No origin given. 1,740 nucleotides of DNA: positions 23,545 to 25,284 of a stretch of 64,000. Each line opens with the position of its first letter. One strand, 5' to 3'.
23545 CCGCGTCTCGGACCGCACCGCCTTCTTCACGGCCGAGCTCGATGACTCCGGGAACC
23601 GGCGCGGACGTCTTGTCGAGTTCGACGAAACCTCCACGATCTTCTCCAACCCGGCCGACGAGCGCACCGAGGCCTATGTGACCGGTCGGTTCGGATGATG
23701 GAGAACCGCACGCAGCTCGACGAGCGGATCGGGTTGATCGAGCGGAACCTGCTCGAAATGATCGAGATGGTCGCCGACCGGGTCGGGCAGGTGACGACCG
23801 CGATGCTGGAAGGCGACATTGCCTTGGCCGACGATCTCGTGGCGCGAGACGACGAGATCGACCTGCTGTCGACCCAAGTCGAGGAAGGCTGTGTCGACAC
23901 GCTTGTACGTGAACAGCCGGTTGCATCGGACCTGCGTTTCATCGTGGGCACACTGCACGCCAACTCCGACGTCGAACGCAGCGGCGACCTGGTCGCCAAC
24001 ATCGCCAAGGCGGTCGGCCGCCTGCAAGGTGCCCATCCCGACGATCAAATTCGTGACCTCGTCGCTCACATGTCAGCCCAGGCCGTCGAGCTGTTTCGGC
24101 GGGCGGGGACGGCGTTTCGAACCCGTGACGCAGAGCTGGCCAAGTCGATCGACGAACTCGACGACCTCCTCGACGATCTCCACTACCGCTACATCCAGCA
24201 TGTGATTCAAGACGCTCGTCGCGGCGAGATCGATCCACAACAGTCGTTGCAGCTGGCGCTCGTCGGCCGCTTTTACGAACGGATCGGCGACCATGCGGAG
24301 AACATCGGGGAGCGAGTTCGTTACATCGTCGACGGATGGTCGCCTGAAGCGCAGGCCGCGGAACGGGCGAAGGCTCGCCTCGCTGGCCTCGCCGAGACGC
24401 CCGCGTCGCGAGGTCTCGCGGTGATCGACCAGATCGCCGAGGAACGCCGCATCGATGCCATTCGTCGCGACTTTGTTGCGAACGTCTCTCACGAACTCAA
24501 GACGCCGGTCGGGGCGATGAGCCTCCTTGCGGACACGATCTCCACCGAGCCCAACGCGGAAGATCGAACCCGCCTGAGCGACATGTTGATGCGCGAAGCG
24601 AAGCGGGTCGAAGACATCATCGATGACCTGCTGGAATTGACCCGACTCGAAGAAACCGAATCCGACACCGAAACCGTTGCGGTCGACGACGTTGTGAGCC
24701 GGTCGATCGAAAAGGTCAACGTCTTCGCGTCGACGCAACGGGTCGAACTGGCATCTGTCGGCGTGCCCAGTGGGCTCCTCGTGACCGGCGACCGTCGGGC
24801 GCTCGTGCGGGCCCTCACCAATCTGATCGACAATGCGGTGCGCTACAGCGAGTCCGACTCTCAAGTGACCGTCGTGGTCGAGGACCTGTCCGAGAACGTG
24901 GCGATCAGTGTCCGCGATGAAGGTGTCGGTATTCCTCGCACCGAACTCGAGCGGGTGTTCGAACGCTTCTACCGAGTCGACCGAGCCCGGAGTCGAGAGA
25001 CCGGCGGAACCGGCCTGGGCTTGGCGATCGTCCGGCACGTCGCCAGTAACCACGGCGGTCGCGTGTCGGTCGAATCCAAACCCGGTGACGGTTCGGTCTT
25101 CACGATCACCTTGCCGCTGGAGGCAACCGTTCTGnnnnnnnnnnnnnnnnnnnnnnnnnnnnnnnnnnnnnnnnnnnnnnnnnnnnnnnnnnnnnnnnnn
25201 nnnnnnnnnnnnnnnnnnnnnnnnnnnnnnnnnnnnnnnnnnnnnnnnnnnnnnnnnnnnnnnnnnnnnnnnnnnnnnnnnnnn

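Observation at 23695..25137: A complete PhoU protein fused to a sensor-less histidine kinase inside the pst operon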

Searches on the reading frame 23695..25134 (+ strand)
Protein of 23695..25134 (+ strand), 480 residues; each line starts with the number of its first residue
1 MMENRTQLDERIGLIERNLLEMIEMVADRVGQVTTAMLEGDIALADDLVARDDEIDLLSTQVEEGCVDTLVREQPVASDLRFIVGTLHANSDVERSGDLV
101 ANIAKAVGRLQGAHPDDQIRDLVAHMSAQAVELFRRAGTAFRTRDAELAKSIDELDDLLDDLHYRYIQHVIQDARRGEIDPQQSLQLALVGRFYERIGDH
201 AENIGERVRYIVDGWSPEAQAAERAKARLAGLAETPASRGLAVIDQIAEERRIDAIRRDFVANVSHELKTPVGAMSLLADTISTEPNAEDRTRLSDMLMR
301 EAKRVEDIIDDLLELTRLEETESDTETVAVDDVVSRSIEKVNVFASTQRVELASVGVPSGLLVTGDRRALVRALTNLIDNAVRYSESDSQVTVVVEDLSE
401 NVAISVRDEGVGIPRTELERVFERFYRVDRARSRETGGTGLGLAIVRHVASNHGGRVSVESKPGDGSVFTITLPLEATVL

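Call 3: search_protein_families(library=pfam, proteins=[window:23695-25134:+], max_evalue=0.01)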
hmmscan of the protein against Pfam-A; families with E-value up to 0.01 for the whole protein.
window:23695-25134:+ (480 aa): 6 families
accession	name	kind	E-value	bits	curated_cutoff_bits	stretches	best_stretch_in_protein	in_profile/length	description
PF01895.24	PhoU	-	9.5e-34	116.1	23.5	2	19-107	1-89/89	PhoU domain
PF02518.31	HATPase_c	-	4.6e-33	114.4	26.4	1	365-476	1-110/111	Histidine kinase-, DNA gyrase B-, and HSP90-like ATPase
PF00512.31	HisKA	-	1.3e-15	57.6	26.9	1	257-320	2-65/66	His Kinase A (phospho-acceptor) domain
PF13589.12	HATPase_c_3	-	1.4e-05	25.6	25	1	372-444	5-78/137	Histidine kinase-, DNA gyrase B-, and HSP90-like ATPase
PF13581.12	HATPase_c_2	-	0.00015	22.2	27.4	1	373-451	35-110/127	Histidine kinase-like ATPase domain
PF14501.12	HATPase_c_5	-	0.00027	21.3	22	1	369-462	5-91/102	GHKL domain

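Call 4: search_protein_families(library=ncbifam, proteins=[window:23695-25134:+], max_evalue=0.01)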
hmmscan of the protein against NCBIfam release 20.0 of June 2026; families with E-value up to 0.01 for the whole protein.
window:23695-25134:+ (480 aa): 89 families (the best 25 are shown)
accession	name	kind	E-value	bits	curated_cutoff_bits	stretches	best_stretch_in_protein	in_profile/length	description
NF046044.1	PnpS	equivalog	8.6e-76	255.5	400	1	238-474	151-390/390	two-component system histidine kinase PnpS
TIGR02966.1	phoR_proteo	equivalog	4e-70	236.5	334.2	1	237-472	94-332/333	phosphate regulon sensor histidine kinase PhoR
NF033092.0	HK_WalK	equivalog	8.2e-61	206.3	725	1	240-475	355-594/594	cell wall metabolism sensor histidine kinase WalK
NF041735.1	hist_kin_RppB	equivalog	3.5e-56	190.9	400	1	258-474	217-438/438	two-component system sensor histidine kinase RppB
NF040691.1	MtrAB_MtrB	equivalog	6.5e-53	180.5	450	1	229-477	243-494/507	MtrAB system histidine kinase MtrB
NF008312.0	PRK11100.1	equivalog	1.2e-47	162.9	356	1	259-476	258-475/477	two-component system sensor histidine kinase CreC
TIGR02135.1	phoU_full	equivalog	7.6e-47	159.6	130.25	1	7-214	2-209/212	phosphate signaling complex protein PhoU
TIGR01386.1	cztS_silS_copS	subfamily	3.5e-46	158.1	292.55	1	259-474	243-457/457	heavy metal sensor histidine kinase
NF008235.0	PRK11006.1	equivalog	3.8e-46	157.8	390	1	240-475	187-423/431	phosphate regulon sensor histidine kinase PhoR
NF047874.1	MASE3_PAS_HK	subfamily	7.4e-43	147.3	560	1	245-476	386-626/655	MASE3 domain-containing sensor histidine kinase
NF007007.0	PRK09470.1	equivalog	1.7e-42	145.9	486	1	257-477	245-461/463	envelope stress sensor histidine kinase CpxA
NF053855.1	HisKinPhoRBctds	equivalog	2.6e-41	141.7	500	1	244-473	348-581/583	two-component system sensor histidine kinase PhoR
NF033093.1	HK_VicK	exception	4.6e-40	137.6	680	1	241-476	193-436/448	cell wall metabolism sensor histidine kinase VicK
NF033091.0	HK_VanS_ACDEFG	equivalog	7.9e-40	136.8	400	1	256-474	73-293/293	vancomycin resistance histidine kinase VanS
NF041832.1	near_NosP_CTERM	subfamily_domain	1e-39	136.7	400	1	259-476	9-226/370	NahK/ErcS family hybrid sensor histidine kinase/response regulator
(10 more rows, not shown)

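Call 5: find_homologous_proteins(query=window:23695-25134:+, max_evalue=1e-10)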
Query window:23695-25134:+ (480 aa): 8000 proteins with E <= 1e-10 among 8000 candidates; the best 120 are listed.
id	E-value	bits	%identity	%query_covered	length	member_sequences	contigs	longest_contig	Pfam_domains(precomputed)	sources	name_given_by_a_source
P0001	1.2e-277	939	93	100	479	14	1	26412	PF01895.25,PF13581.13,PF02518.32,PF00512.32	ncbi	ncbi:MAG: phosphate signaling complex protein PhoU [Actinomycetota bacterium]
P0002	1.0e-275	933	92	100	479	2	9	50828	PF01895.25,PF02518.32,PF00512.32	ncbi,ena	-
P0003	7.5e-271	917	91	99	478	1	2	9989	PF01895.25,PF02518.32,PF00512.32,PF13589.13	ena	-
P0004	8.7e-266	900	89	99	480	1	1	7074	PF01895.25,PF02518.32,PF00512.32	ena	-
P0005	2.1e-265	899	89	99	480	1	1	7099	PF01895.25,PF02518.32,PF00512.32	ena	-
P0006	2.8e-265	898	89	99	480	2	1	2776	PF01895.25,PF02518.32,PF00512.32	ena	-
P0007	3.9e-265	898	89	99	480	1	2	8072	PF01895.25,PF02518.32,PF00512.32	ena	-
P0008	4.0e-265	898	89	99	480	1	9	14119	PF01895.25,PF02518.32,PF00512.32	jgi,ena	jgi:phosphate transport system regulatory protein PhoU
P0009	2.0e-264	895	89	99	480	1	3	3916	PF01895.25,PF02518.32,PF00512.32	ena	-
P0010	1.4e-263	893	89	99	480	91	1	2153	PF01895.25,PF02518.32,PF00512.32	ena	-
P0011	7.2e-261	884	89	99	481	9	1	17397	PF01895.25,PF02518.32,PF00512.32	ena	-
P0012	2.7e-250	849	84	99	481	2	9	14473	PF01895.25,PF02518.32,PF00512.32,PF13589.13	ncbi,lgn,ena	-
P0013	1.9e-231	787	79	99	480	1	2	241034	PF01895.25,PF13581.13,PF02518.32,PF00512.32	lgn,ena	-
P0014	2.4e-226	770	78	99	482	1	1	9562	PF01895.25,PF02518.32,PF00512.32,PF13589.13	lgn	-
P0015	3.3e-226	769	75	99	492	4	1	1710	PF01895.25,PF02518.32,PF00512.32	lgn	-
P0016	5.0e-225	766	77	99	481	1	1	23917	PF01895.25,PF02518.32,PF00512.32,PF13589.13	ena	-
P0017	8.4e-225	765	77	99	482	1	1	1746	PF01895.25,PF13581.13,PF02518.32,PF00512.32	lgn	-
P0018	2.6e-224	763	77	99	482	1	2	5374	PF01895.25,PF13581.13,PF02518.32,PF00512.32,PF13589.13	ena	-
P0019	3.3e-224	763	77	99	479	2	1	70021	PF01895.25,PF13581.13,PF02518.32,PF00512.32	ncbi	-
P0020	4.4e-224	762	77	98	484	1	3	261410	PF01895.25,PF13581.13,PF02518.32,PF00512.32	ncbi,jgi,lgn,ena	-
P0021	1.9e-223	760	76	99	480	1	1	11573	PF01895.25,PF02518.32,PF00512.32,PF13589.13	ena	-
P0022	5.5e-223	759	75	99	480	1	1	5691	PF01895.25,PF13581.13,PF02518.32,PF00512.32,PF13589.13,PF14501.13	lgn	-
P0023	7.5e-223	758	77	99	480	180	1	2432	PF01895.25,PF02518.32,PF00512.32,PF13589.13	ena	-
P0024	1.9e-222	757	76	99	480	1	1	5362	PF01895.25,PF13581.13,PF02518.32,PF00512.32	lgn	-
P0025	2.1e-222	757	75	99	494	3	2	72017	PF01895.25,PF13581.13,PF02518.32,PF00512.32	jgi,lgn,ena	-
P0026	7.1e-222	755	76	99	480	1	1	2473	PF01895.25,PF02518.32,PF00512.32,PF13589.13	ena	-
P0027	8.8e-221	752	77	99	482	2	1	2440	PF01895.25,PF02518.32,PF00512.32,PF13589.13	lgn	-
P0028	9.5e-221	751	75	99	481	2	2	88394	PF01895.25,PF02518.32,PF00512.32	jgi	jgi:phosphate transport system regulatory protein PhoU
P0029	9.3e-220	748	75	99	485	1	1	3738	PF01895.25,PF02518.32,PF00512.32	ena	-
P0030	1.0e-219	748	73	100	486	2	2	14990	PF01895.25,PF02518.32,PF00512.32,PF14501.13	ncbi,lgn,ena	-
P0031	5.2e-219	746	73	99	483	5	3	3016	PF01895.25,PF02518.32,PF00512.32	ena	-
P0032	1.4e-218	744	75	99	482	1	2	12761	PF01895.25,PF02518.32,PF00512.32,PF13589.13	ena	-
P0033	3.0e-218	743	74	99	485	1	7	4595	PF01895.25,PF13581.13,PF02518.32,PF00512.32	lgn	-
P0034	5.2e-218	742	74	98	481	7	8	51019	PF01895.25,PF02518.32,PF00512.32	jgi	jgi:phosphate transport system regulatory protein PhoU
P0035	8.4e-218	742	78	98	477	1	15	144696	PF01895.25,PF02518.32,PF00512.32,PF13589.13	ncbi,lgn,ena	-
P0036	8.4e-218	742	73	99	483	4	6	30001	PF01895.25,PF02518.32,PF00512.32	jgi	jgi:phosphate transport system regulatory protein PhoU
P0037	2.1e-217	740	74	99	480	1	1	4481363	PF01895.25,PF13581.13,PF02518.32,PF00512.32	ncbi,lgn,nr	ncbi:MAG: phosphate signaling complex protein PhoU [Acidimicrobiales bacterium]|nr:phosphate signali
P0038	3.8e-217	740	78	98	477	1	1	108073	PF01895.25,PF02518.32,PF00512.32,PF13589.13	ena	-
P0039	4.8e-217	739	74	99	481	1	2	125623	PF01895.25,PF02518.32,PF00512.32,PF13589.13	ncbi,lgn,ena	-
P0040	5.3e-217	739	77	98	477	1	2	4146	PF01895.25,PF02518.32,PF00512.32,PF13589.13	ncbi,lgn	-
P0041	5.6e-217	739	77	98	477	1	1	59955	PF01895.25,PF02518.32,PF00512.32,PF13589.13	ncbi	-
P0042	7.7e-217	739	77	98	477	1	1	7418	PF01895.25,PF02518.32,PF00512.32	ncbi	-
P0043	1.2e-216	738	77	98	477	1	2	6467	PF01895.25,PF02518.32,PF00512.32,PF13589.13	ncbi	-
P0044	1.2e-216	738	74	99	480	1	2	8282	PF01895.25,PF02518.32,PF00512.32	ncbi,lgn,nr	ncbi:MAG: hypothetical protein DHS20C19_14730 [Acidimicrobiales bacterium]|nr:MAG: hypothetical prot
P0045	3.7e-216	736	77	98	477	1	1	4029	PF01895.25,PF02518.32,PF00512.32,PF13589.13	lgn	-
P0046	4.2e-216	736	77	98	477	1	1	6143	PF01895.25,PF02518.32,PF00512.32,PF13589.13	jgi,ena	-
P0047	4.4e-216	736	77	98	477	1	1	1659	PF01895.25,PF02518.32,PF00512.32,PF13589.13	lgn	-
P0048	1.0e-215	735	72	99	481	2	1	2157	PF01895.25,PF02518.32,PF00512.32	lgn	-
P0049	1.2e-215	735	77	98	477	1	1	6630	PF01895.25,PF02518.32,PF00512.32,PF13589.13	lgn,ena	-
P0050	1.3e-215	735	77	98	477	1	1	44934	PF01895.25,PF02518.32,PF00512.32,PF13589.13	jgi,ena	-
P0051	1.5e-215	734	76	98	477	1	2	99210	PF01895.25,PF02518.32,PF00512.32,PF13589.13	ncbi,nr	ncbi:MAG: phosphate signaling complex protein PhoU [Acidimicrobiales bacterium]|nr:phosphate signali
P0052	1.6e-215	734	76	98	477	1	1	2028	PF01895.25,PF02518.32,PF00512.32,PF13589.13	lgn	-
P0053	1.8e-215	734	77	98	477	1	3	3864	PF01895.25,PF02518.32,PF00512.32,PF13589.13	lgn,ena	-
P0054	2.2e-215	734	77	98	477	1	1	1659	PF01895.25,PF02518.32,PF00512.32,PF13589.13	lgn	-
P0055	2.9e-215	733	73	99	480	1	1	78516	PF01895.25,PF02518.32,PF00512.32,PF13589.13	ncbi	-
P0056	3.1e-215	733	76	98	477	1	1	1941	PF01895.25,PF02518.32,PF00512.32,PF13589.13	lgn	-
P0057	4.1e-215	733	76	98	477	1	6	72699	PF01895.25,PF02518.32,PF00512.32,PF13589.13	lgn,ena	-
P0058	4.4e-215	733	76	98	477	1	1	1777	PF01895.25,PF02518.32,PF00512.32,PF13589.13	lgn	-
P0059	5.6e-215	732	75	98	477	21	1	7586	PF01895.25,PF02518.32,PF00512.32,PF13589.13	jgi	-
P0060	5.6e-215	732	77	98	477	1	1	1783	PF01895.25,PF02518.32,PF00512.32,PF13589.13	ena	-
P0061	8.3e-215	732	76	98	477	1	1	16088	PF01895.25,PF02518.32,PF00512.32,PF13589.13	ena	-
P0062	9.2e-215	732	75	98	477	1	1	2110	PF01895.25,PF02518.32,PF00512.32,PF13589.13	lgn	-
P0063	1.1e-214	732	76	98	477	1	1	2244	PF01895.25,PF13581.13,PF02518.32,PF00512.32,PF13589.13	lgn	-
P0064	1.1e-214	732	76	98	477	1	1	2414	PF01895.25,PF13581.13,PF02518.32,PF00512.32,PF13589.13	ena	-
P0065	2.8e-214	730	73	99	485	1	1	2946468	PF01895.25,PF02518.32,PF00512.32,PF13589.13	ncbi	ncbi:MAG: phosphate signaling complex protein PhoU [Acidimicrobiales bacterium]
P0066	3.3e-214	730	75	98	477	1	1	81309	PF01895.25,PF02518.32,PF00512.32,PF13589.13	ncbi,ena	-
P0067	4.6e-214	729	73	98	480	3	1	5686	PF01895.25,PF02518.32,PF00512.32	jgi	jgi:phosphate transport system regulatory protein PhoU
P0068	7.7e-214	729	73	98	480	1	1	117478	PF01895.25,PF02518.32,PF00512.32,PF13589.13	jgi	jgi:phosphate transport system regulatory protein PhoU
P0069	8.6e-214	729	73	99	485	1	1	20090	PF01895.25,PF02518.32,PF00512.32,PF13589.13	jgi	jgi:phosphate transport system regulatory protein PhoU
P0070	3.4e-213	727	75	98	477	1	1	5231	PF01895.25,PF02518.32,PF00512.32,PF13589.13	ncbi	-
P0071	1.0e-212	725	72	99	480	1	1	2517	PF01895.25,PF02518.32,PF00512.32,PF13589.13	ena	-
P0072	1.4e-212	725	72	99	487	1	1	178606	PF01895.25,PF02518.32,PF00512.32,PF13589.13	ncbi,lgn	-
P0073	7.5e-212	722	72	98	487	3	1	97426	PF01895.25,PF02518.32,PF00512.32,PF13589.13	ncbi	-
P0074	1.3e-210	718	72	99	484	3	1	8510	PF01895.25,PF02518.32,PF00512.32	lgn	-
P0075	1.2e-209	715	72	99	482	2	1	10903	PF01895.25,PF02518.32,PF00512.32,PF13589.13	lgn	-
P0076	1.7e-208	711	77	94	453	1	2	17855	PF01895.25,PF02518.32,PF00512.32,PF13589.13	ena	-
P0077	5.4e-208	709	72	98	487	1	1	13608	PF01895.25,PF02518.32,PF00512.32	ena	-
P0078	1.2e-207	708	70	99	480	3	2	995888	PF01895.25,PF02518.32,PF00512.32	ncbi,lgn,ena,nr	ncbi:MAG: phosphate signaling complex protein PhoU [Acidimicrobiales bacterium]|nr:phosphate signali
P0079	1.6e-198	678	68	99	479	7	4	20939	PF01895.25,PF02518.32,PF00512.32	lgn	-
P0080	3.0e-198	677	69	99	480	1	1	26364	PF01895.25,PF02518.32,PF00512.32,PF13589.13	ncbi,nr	ncbi:MAG: phosphate signaling complex protein PhoU [Acidimicrobiaceae bacterium]|nr:phosphate signal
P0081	3.4e-198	677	69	99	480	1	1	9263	PF01895.25,PF02518.32,PF00512.32,PF13589.13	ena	-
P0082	3.9e-198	677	69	99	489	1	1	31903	PF01895.25,PF02518.32,PF00512.32,PF13589.13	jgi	jgi:phosphate transport system regulatory protein PhoU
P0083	5.0e-198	677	69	99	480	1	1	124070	PF01895.25,PF02518.32,PF00512.32,PF13589.13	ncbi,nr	ncbi:MAG: phosphate signaling complex protein PhoU [Acidimicrobiales bacterium]|nr:phosphate signali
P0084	5.5e-198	676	69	99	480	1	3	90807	PF01895.25,PF02518.32,PF00512.32,PF13589.13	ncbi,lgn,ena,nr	ncbi:MAG: phosphate signaling complex protein PhoU [Acidimicrobiaceae bacterium]|nr:phosphate signal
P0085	7.1e-198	676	69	99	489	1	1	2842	PF01895.25,PF02518.32,PF00512.32,PF13589.13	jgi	jgi:phosphate transport system regulatory protein PhoU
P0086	7.7e-198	676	69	99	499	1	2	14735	PF01895.25,PF02518.32,PF00512.32,PF13589.13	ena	-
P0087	2.3e-197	674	69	98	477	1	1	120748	PF01895.25,PF02518.32,PF00512.32,PF13589.13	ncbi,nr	ncbi:MAG: phosphate signaling complex protein PhoU [Acidimicrobiales bacterium]|nr:phosphate signali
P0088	1.3e-196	672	69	99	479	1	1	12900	PF01895.25,PF02518.32,PF00512.32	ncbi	ncbi:MAG: phosphate signaling complex protein PhoU [Actinomycetota bacterium]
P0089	1.3e-196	672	68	99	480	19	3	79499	PF01895.25,PF02518.32,PF00512.32,PF13589.13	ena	-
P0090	1.4e-196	672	68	99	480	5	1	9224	PF01895.25,PF02518.32,PF00512.32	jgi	-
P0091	1.7e-196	672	68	99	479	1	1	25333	PF01895.25,PF02518.32,PF00512.32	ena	-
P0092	3.5e-193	661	66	99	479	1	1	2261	PF01895.25,PF13581.13,PF02518.32,PF00512.32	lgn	-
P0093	4.4e-193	660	65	100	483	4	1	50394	PF01895.25,PF02518.32,PF00512.32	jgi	-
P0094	4.1e-192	657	65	99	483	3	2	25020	PF01895.25,PF13581.13,PF02518.32,PF00512.32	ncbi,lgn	-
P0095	5.3e-192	657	66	100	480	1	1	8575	PF01895.25,PF02518.32,PF00512.32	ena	-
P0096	7.0e-191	653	67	99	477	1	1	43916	PF01895.25,PF13581.13,PF02518.32,PF00512.32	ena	-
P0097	1.4e-189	649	65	99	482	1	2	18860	PF01895.25,PF13581.13,PF02518.32,PF00512.32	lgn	-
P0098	2.7e-189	648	66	99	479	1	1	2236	PF01895.25,PF13581.13,PF02518.32,PF00512.32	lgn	-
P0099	2.7e-188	645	65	99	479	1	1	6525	PF01895.25,PF02518.32,PF00512.32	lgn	-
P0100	4.0e-188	644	64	99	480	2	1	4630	PF01895.25,PF13581.13,PF02518.32,PF00512.32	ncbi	-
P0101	2.0e-187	642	65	99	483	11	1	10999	PF01895.25,PF13581.13,PF02518.32,PF00512.32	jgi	-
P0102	6.7e-187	640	64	98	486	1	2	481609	PF01895.25,PF02518.32,PF00512.32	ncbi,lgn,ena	-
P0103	1.2e-186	639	65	99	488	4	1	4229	PF01895.25,PF02518.32,PF00512.32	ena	-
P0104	1.2e-186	639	66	99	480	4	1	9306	PF01895.25,PF13581.13,PF02518.32,PF00512.32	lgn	-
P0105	3.3e-184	631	64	99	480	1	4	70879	PF01895.25,PF02518.32,PF00512.32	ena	-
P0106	7.5e-184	630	64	99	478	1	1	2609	PF01895.25,PF02518.32,PF00512.32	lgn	-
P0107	3.2e-183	628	65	98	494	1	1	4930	PF01895.25,PF13581.13,PF02518.32,PF00512.32,PF13589.13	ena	-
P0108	3.3e-182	624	64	99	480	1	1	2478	PF01895.25,PF02518.32,PF00512.32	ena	-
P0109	8.7e-182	623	63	98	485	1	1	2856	PF01895.25,PF02518.32,PF00512.32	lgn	-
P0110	3.9e-181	621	63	99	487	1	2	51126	PF01895.25,PF02518.32,PF00512.32,PF13589.13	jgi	-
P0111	2.4e-180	618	63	99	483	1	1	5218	PF01895.25,PF02518.32,PF00512.32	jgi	jgi:phosphate transport system regulatory protein PhoU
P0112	3.1e-180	618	63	98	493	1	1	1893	PF01895.25,PF02518.32,PF00512.32,PF13589.13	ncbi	-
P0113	5.1e-180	617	63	99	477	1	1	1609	PF01895.25,PF02518.32,PF00512.32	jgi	jgi:phosphate transport system regulatory protein PhoU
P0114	6.4e-180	617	64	99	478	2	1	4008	PF01895.25,PF02518.32,PF00512.32,PF13589.13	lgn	-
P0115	5.1e-179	614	63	98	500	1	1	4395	PF01895.25,PF02518.32,PF00512.32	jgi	jgi:phosphate transport system regulatory protein PhoU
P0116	3.7e-178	611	62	99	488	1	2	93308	PF01895.25,PF02518.32,PF00512.32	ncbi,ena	-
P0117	1.0e-176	606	63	99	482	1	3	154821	PF01895.25,PF02518.32,PF00512.32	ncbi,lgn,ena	ncbi:MAG: phosphate signaling complex protein PhoU [Acidimicrobiales bacterium]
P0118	1.2e-176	606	64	99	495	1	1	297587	PF01895.25,PF02518.32,PF00512.32,PF13589.13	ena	-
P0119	1.5e-176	606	63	98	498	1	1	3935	PF01895.25,PF13581.13,PF02518.32,PF00512.32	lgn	-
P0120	1.8e-175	602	63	98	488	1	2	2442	PF01895.25,PF02518.32,PF00512.32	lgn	-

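Call 12: find_encoding_contigs(protein=P0037, flank=10000, max_places=2)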
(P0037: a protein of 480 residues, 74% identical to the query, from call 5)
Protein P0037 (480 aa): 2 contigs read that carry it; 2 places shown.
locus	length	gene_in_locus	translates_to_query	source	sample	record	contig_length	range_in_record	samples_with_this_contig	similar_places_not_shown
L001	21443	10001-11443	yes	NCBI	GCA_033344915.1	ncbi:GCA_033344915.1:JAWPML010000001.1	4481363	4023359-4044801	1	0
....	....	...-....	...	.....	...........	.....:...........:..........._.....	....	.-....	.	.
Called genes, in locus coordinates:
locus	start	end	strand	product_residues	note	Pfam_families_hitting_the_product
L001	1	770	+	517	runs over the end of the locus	PF00117:GATase, PF07722:Peptidase_C26, PF02540:NAD_synthase (faint), PF03054:tRNA_Me_trans (faint), PF00958:GMP_synt_C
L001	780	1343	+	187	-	-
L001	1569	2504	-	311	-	PF00296:Bac_luciferase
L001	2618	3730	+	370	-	PF12849:PBP_like_2, PF13531:SBP_bac_11 (weak)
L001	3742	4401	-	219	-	PF01895:PhoU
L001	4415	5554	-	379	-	PF02690:Na_Pi_cotrans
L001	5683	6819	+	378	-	PF12849:PBP_like_2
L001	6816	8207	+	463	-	PF00528:BPD_transp_1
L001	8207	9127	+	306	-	PF00528:BPD_transp_1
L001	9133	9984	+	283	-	PF02463:SMC_N (faint), PF00005:ABC_tran, PF13304:AAA_21 (faint)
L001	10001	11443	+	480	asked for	PF01895:PhoU, PF13581:HATPase_c_2 (faint), PF00512:HisKA, PF02518:HATPase_c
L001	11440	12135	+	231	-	PF00072:Response_reg, PF00486:Trans_reg_C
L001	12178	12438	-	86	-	-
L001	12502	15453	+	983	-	PF00580:UvrD-helicase, PF13245:AAA_19, PF13604:AAA_30 (faint), PF13403:Hint_2 (faint), PF13361:UvrD_C, PF13538:UvrD_C_2 (weak), PF21196:PcrA_UvrD_tudor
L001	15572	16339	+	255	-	-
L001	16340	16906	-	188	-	-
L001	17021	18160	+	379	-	PF02786:CPSase_L_D2 (weak), PF08442:ATP-grasp_2, PF13549:ATP-grasp_5 (weak), PF24948:Citrate_synth_N, PF00549:Ligase_CoA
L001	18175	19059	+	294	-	PF02629:CoA_binding, PF00549:Ligase_CoA, PF13607:Succ_CoA_lig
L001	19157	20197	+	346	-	PF01520:Amidase_3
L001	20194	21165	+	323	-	PF01520:Amidase_3 (weak)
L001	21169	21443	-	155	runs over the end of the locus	-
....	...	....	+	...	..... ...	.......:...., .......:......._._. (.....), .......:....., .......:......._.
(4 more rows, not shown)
